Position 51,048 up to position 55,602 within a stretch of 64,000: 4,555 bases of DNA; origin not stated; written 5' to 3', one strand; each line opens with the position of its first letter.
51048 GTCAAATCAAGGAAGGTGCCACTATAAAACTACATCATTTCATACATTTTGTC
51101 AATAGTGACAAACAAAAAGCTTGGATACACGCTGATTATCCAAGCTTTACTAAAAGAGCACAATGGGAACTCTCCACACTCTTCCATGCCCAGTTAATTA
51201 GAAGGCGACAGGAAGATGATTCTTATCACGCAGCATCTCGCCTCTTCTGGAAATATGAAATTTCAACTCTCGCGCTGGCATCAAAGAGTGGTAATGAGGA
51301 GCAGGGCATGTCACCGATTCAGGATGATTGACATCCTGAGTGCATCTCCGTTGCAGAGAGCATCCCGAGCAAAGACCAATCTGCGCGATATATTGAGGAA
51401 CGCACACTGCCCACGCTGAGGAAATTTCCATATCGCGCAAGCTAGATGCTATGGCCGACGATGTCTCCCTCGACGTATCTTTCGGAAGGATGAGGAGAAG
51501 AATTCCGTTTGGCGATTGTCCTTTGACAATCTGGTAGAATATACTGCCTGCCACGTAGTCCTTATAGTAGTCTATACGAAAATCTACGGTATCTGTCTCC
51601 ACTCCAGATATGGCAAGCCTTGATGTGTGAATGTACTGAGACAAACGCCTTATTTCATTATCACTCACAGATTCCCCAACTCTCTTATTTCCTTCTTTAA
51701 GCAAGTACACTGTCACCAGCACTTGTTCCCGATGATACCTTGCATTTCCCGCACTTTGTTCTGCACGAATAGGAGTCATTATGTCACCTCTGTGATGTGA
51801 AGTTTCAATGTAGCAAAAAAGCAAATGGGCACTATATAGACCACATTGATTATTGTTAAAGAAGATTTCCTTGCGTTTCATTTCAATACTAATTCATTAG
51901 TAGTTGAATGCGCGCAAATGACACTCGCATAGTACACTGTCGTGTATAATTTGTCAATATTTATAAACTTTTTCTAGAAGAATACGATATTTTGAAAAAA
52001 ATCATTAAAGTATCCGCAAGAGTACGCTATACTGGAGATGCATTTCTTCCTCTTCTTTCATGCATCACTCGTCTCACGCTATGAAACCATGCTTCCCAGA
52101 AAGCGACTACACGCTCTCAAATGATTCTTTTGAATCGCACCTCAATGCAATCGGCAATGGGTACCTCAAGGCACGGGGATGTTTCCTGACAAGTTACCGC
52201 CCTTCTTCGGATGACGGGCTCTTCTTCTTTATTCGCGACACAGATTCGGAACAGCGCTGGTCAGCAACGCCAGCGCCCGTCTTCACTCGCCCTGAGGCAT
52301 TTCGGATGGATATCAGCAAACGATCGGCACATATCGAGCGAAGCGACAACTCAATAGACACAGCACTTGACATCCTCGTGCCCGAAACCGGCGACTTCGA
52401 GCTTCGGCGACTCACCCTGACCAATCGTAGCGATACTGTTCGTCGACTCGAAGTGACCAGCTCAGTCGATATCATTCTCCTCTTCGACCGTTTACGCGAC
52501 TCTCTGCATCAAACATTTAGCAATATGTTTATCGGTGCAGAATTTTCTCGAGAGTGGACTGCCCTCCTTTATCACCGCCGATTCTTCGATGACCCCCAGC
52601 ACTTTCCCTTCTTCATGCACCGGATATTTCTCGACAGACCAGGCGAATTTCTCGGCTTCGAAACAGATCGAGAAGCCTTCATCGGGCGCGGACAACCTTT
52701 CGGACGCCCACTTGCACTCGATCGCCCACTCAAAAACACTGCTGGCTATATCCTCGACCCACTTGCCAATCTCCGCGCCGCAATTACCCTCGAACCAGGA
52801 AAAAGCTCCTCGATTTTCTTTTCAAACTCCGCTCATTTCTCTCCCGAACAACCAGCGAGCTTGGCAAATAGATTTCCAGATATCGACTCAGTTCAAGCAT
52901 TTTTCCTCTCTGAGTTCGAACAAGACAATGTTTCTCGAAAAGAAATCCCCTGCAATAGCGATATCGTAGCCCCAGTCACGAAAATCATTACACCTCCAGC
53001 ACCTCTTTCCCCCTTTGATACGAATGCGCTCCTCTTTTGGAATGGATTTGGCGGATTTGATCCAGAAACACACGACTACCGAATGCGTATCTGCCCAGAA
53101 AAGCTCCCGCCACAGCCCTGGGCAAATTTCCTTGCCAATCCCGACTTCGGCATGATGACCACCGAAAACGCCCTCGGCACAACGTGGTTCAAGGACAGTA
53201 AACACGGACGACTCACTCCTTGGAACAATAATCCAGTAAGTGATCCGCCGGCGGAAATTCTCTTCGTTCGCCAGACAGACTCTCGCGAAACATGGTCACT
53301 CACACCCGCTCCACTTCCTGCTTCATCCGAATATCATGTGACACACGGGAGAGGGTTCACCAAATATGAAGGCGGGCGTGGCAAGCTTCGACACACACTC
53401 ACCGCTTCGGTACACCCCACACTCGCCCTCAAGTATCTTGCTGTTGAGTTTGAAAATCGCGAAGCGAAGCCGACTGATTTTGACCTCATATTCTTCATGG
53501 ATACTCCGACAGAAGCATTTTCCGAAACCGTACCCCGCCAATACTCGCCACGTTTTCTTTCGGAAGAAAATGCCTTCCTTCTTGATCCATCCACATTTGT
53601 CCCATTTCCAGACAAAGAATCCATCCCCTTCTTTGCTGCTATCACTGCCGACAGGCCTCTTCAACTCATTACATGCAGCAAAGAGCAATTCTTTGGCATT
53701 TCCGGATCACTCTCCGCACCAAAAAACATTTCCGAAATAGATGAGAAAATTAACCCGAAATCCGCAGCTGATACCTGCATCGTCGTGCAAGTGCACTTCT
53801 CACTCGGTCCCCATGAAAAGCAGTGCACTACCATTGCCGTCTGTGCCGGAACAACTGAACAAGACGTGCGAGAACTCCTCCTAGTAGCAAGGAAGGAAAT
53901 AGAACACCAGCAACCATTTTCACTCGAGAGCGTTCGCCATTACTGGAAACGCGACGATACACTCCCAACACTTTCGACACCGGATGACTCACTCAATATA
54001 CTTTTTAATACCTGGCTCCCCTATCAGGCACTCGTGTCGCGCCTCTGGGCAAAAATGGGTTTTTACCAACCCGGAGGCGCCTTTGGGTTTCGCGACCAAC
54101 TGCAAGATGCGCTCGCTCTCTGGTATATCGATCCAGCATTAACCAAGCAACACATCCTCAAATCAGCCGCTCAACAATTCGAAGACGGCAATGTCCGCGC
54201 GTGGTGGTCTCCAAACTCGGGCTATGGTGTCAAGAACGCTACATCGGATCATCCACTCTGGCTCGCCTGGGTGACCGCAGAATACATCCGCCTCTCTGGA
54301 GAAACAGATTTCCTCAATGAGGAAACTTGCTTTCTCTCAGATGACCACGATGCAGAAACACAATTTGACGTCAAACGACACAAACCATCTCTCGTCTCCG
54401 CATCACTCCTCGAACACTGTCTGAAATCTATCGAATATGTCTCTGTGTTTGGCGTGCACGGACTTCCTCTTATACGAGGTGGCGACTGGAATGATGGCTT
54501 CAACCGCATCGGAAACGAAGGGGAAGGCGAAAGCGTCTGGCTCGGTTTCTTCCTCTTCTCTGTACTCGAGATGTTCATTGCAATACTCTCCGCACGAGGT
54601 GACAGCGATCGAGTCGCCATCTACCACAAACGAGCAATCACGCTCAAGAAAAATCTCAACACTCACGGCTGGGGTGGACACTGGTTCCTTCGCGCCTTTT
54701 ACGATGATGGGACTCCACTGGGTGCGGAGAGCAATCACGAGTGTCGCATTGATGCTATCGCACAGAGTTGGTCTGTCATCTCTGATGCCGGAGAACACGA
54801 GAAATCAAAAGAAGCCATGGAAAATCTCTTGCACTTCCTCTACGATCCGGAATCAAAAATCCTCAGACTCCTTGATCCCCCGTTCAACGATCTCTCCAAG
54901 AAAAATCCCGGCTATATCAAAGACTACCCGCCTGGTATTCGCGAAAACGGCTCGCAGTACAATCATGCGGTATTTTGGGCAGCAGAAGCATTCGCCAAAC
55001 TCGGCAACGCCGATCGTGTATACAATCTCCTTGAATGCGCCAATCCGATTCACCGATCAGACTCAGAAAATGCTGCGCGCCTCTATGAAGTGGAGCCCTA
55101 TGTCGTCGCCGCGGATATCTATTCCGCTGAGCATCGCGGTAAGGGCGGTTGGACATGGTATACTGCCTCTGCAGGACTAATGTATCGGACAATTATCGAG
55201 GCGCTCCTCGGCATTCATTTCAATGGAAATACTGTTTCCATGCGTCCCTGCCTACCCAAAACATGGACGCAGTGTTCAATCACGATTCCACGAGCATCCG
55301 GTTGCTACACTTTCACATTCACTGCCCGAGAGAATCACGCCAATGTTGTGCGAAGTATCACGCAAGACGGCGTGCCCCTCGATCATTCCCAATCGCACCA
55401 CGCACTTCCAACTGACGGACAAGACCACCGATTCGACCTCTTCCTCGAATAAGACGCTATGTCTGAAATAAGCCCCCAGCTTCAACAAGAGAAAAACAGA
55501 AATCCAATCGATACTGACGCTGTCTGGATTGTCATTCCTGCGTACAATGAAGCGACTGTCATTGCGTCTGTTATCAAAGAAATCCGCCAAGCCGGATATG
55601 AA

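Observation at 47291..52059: Uncharacterised seven-ORF minus-strand block with its own terminator and almost no recognisable domains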

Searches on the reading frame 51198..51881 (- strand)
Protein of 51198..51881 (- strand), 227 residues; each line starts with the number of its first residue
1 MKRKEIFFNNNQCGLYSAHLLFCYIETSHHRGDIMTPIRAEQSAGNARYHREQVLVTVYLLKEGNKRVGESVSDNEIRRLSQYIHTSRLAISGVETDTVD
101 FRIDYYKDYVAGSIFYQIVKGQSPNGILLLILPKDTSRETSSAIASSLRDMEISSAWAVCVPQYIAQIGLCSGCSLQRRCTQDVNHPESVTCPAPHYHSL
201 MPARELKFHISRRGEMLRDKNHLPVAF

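Call 5: search_protein_families(library=pfam, max_evalue=1, proteins=[window:51198-51881:-])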
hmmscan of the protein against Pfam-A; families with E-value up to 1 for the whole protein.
window:51198-51881:- (227 aa): 0 families

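Call 6: search_protein_families(library=ncbifam, max_evalue=1, proteins=[window:51198-51881:-])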
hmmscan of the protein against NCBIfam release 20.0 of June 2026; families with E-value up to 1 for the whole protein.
window:51198-51881:- (227 aa): 0 families

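Call 29: find_related_loci(query=A2, collection=metagenome_contigs, flank=10000)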
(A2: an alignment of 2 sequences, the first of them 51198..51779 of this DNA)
Query A2 (193 aa) in metagenome_contigs; peptide patterns used: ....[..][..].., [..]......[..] (x = any residue, [..] = any of these).
125 stretches matched a pattern; 1 encode a relative of the query (tblastn E <= 1e-3); 1 distinct loci.
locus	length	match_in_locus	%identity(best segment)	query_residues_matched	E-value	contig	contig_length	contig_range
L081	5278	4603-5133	44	18-192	3e-46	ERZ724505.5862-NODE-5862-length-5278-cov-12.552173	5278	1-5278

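Call 33: search_solved_structures(query=A2, max_evalue=10)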
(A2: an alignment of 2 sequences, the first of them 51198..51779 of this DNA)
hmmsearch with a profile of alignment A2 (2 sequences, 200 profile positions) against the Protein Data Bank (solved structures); distinct sequences matched with E-value up to 10: 15.
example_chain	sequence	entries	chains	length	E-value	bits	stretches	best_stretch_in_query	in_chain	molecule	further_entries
3wwa_A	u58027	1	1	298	0.018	17.8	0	23-46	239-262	Pizza7H protein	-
7zph_A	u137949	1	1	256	0.026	17.3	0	23-55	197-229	Pizza6-TNK-RSH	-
6qsd_A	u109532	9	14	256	0.031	17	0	23-46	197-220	Pizza6S | Pizza6-S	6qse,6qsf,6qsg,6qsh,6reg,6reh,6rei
3ww9_A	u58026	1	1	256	0.034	16.9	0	23-46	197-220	pizza6 protein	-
6f0t_A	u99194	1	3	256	0.034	16.9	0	23-46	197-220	Pizza6-SFW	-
6rej_A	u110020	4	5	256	0.037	16.8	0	23-46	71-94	Pizza6-SH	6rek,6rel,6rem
7zq2_A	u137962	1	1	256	0.16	14.7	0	23-46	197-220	Pizza6-RSH-TSH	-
7zpw_A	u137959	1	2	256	0.24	14.1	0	23-46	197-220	Pizza6-TSK-TSH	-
7zqg_A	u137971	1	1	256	0.29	13.9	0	23-46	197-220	Pizza6-KSH-TSH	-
7zcj_A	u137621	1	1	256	0.33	13.7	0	23-46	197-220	Pizza6-TNH-TSH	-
7zpz_A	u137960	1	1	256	0.55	13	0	23-46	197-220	Pizza6-TSR-TSH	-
3eg5_B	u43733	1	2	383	1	12.1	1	16-62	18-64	Protein diaphanous homolog 1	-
1z2c_B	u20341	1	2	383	1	12.1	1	16-62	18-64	Diaphanous protein homolog 1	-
6f0s_A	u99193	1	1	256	1.1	12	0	23-46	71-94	Pizza6-SYW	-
6ren_A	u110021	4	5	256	4.6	10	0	23-47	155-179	3fPizza6-SH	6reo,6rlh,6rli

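Call 70: search_protein_families(library=padloc, max_evalue=1, proteins=[window:51198-51779:-])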
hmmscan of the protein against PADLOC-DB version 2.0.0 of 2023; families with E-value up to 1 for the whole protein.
window:51198-51779:- (193 aa): 0 families

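Call 71: search_protein_families(library=phrogs, max_evalue=1, proteins=[window:51198-51779:-])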
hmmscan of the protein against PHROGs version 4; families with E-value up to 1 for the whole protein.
window:51198-51779:- (193 aa): 0 families

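Call 95: list_cluster_members(proteins=[window:51198-51779:-, window:50378-50977:-, window:49887-50381:-, window:49887-50375:-, window:49243-49710:-, window:48552-49049:-, window:47864-48355:-, window:47864-48574:-, window:47364-47786:-, window:47364-47855:-])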
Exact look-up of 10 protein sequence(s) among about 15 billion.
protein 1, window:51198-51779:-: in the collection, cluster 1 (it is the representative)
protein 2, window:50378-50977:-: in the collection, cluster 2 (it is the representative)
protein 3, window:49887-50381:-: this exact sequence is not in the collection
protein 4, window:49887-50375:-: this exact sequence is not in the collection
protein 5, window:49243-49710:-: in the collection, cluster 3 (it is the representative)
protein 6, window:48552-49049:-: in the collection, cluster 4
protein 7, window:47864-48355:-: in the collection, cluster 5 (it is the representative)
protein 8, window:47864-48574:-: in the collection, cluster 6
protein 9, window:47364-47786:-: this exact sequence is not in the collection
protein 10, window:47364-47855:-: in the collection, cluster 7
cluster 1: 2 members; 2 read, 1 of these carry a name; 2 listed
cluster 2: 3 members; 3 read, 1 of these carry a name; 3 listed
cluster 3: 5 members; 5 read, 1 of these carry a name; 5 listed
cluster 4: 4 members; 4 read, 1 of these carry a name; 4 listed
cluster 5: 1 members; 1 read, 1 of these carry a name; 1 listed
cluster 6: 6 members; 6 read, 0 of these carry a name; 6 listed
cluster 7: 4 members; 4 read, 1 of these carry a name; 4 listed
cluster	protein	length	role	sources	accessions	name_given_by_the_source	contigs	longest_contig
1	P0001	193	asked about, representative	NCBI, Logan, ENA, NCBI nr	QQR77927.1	MAG: hypothetical protein IPJ67_02170 [Candidatus Moraniibacteriota bacterium] | MAG: hypothetical protein IPJ67_02170 [Candidatus Moranbacteria bacterium]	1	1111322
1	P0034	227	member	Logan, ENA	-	-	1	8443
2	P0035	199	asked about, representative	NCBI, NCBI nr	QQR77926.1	MAG: hypothetical protein IPJ67_02165 [Candidatus Moraniibacteriota bacterium] | MAG: hypothetical protein IPJ67_02165 [Candidatus Moranbacteria bacterium]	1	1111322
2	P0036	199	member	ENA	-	-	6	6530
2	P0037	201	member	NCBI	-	-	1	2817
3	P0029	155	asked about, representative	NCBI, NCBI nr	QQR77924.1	MAG: hypothetical protein IPJ67_02155 [Candidatus Moraniibacteriota bacterium] | MAG: hypothetical protein IPJ67_02155 [Candidatus Moranbacteria bacterium]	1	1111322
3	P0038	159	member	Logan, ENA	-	-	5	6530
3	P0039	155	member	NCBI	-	-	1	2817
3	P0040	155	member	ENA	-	-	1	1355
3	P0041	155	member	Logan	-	-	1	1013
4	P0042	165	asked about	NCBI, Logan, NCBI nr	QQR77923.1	MAG: hypothetical protein IPJ67_02150 [Candidatus Moraniibacteriota bacterium] | MAG: hypothetical protein IPJ67_02150 [Candidatus Moranbacteria bacterium]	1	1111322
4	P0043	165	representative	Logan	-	-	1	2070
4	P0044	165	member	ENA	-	-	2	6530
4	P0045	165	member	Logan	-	-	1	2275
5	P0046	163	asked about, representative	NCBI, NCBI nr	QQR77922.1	MAG: hypothetical protein IPJ67_02145 [Candidatus Moraniibacteriota bacterium] | MAG: hypothetical protein IPJ67_02145 [Candidatus Moranbacteria bacterium]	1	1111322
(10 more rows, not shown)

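Call 101: find_homologous_proteins(query=A11, max_evalue=0.01)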
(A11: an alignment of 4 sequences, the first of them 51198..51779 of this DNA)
Query A11 (4 sequences) (193 aa, profile of the alignment): 6 proteins with E <= 0.01 among 1172 candidates.
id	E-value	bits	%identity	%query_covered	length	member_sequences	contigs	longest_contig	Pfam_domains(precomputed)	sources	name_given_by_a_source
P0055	1.3e-95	336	44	91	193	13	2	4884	-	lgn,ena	-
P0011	1.8e-93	329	45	90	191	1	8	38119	-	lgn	-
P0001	1.1e-87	310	100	100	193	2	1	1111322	-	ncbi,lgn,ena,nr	ncbi:MAG: hypothetical protein IPJ67_02170 [Candidatus Moraniibacteriota bacterium]|nr:MAG: hypothet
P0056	4.3e-75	269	80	100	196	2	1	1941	-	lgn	-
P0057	1.9e-69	251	75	100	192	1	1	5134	-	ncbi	ncbi:MAG: hypothetical protein WAU31_04030 [Candidatus Moraniibacteriota bacterium]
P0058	4.7e-57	210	26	57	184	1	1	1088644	-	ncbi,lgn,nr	ncbi:MAG: hypothetical protein IPK84_00435 [Candidatus Moraniibacteriota bacterium]|nr:MAG: hypothet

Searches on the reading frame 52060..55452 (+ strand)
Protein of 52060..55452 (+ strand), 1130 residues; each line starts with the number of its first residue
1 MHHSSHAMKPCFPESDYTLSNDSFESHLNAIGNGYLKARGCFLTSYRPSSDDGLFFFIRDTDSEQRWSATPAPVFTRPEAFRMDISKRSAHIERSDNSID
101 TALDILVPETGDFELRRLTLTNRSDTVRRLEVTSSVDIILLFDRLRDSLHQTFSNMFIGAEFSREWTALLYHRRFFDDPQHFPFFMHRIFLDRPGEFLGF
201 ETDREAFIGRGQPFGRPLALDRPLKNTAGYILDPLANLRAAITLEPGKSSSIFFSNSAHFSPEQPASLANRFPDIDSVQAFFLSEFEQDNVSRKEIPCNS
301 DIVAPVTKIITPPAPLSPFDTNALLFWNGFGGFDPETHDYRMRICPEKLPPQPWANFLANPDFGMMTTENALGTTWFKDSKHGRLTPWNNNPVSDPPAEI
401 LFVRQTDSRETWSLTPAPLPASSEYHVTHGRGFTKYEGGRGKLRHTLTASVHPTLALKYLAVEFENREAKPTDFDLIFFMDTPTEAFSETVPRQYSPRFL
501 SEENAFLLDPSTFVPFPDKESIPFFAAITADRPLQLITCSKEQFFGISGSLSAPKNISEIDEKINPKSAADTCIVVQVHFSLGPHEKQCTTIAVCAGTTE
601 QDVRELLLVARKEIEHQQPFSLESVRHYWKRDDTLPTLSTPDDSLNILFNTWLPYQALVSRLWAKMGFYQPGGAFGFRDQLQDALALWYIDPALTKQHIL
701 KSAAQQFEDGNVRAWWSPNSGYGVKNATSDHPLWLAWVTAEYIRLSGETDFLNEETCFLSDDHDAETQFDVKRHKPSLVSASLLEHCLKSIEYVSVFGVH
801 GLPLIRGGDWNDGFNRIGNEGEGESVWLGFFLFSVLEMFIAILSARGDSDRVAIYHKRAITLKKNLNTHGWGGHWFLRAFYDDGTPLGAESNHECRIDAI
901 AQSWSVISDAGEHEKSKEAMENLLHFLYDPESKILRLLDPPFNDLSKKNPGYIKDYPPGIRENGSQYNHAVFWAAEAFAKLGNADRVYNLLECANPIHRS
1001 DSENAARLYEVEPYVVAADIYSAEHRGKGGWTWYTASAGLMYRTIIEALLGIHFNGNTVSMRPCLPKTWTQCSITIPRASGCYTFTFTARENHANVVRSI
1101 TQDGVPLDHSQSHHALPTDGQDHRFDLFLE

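Call 10: search_protein_families(library=pfam, max_evalue=0.001, proteins=[window:52060-55452:+])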
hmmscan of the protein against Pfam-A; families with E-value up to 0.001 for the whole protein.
window:52060-55452:+ (1130 aa): 2 families
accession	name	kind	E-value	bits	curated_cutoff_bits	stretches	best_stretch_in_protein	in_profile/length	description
PF17167.11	Glyco_hydro_94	-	2.1e-95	320.4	27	1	628-1051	1-420/420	Glycosyl hydrolase 94 superfamily, catalytic domain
PF06165.18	GH94_b-supersand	-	5.6e-91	304.9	23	2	19-254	8-248/251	Glycosyl hydrolase 94, supersandwich domain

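Call 12: find_encoding_contigs(protein=window:52060-55452:+, flank=10000, max_places=10)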
Protein window:52060-55452:+ (1130 aa): no gene with exactly this product is on record in the collection.

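Call 17: find_related_loci(query=window:52060-55452:+, collection=genome_contigs, flank=10000)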
Query window:52060-55452:+ (1130 aa) in genome_contigs; peptide patterns used: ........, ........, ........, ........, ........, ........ (x = any residue, [..] = any of these).
407 stretches matched a pattern; 384 encode a relative of the query (tblastn E <= 1e-3); the best 80 are kept; 80 distinct loci.
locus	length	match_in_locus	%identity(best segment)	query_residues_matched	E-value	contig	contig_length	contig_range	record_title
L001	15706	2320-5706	73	5-1130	0e+0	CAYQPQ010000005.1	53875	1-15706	MAG TPA_asm: uncultured Bdellovibrionales bacterium isolate SRP278252_co1_435 genome assembly, contig: NODE_796_length_5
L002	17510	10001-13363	60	16-1129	0e+0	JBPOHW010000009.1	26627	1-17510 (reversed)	MAG: Candidatus Moraniibacteriota bacterium isolate MAG_322 c_000000394495, whole genome shotgun sequence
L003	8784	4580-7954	60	16-1130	0e+0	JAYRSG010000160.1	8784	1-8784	MAG: Candidatus Moraniibacteriota bacterium isolate XM1_ASGE3bin.7 k141_966653, whole genome shotgun sequence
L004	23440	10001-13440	51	19-1129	0e+0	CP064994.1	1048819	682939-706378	MAG: Candidatus Moraniibacteriota bacterium isolate Hirt_18-Q3-R61-65_MAXAC.378_cln chromosome, complete genome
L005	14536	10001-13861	37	17-1129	6e-178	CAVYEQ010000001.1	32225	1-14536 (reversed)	MAG: uncultured Chloroflexia bacterium isolate MFD03804.bin.2.201 genome assembly, contig: contig_24340, whole genome sh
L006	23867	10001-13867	35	9-1129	4e-176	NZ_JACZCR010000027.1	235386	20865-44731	Microbulbifer hainanensis strain NBU-8HK146 Scaffold2_3, whole genome shotgun sequence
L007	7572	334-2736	37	8-1127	4e-174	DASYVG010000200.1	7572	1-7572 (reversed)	MAG TPA_asm: Chthoniobacterales bacterium isolate SMAG_U6248 k141_144598, whole genome shotgun sequence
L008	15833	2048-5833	37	18-1127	3e-173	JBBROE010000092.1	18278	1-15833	MAG: Chitinophagales bacterium isolate La1_metabat2.248 LA1C_B2.248_k141_2554168L_18278_cov_10.0000, whole genome shotgu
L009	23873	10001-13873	37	4-1127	6e-174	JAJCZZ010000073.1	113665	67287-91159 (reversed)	MAG: Gemmatimonadota bacterium isolate OFTM400 OFTM400_72, whole genome shotgun sequence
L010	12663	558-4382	36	8-1127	9e-173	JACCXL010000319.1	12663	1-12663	MAG: Chthoniobacterales bacterium isolate MGR_bin177 SD2897-2912_k127_1719823, whole genome shotgun sequence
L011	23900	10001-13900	36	10-1127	2e-171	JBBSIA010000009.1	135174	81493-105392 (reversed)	MAG: Chthoniobacterales bacterium isolate LS3_sbin.21 LS3_sbin.21_K_158873_L_135174_cov_83.8364, whole genome shotgun se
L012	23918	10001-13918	38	17-1129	1e-171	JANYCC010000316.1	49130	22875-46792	MAG: Verrucomicrobia bacterium isolate 336R_metabinner_121 336R_k141_1149154, whole genome shotgun sequence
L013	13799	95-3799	38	19-1087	7e-171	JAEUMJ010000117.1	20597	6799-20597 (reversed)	MAG: Hyphomicrobiales bacterium isolate new MAG-144 k141_1732137, whole genome shotgun sequence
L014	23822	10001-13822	38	17-1129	1e-170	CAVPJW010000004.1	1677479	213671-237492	MAG: uncultured Acidobacteriota bacterium isolate MFD10007.bin.1.176 genome assembly, contig: contig_23715, whole genome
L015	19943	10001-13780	37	19-1090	7e-171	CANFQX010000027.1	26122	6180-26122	MAG: Bdellovibrionaceae bacterium isolate Jr-16oct17-292 genome assembly, contig: Jr-16oct17-C3482, whole genome shotgun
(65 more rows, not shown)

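Call 102: search_protein_families(library=pfam, max_evalue=0.001, proteins=[L002:4491-8975:+, L002:9148-9654:-])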
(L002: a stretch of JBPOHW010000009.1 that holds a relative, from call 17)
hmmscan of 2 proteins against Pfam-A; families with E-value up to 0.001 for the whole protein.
L002:4491-8975:+ (1494 aa): 1 family
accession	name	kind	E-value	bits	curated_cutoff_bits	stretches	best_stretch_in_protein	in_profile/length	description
PF10091.15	Glycoamylase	-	3.3e-18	66.5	27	1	1246-1455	2-221/221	Putative glucoamylase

L002:9148-9654:- (168 aa): 0 families
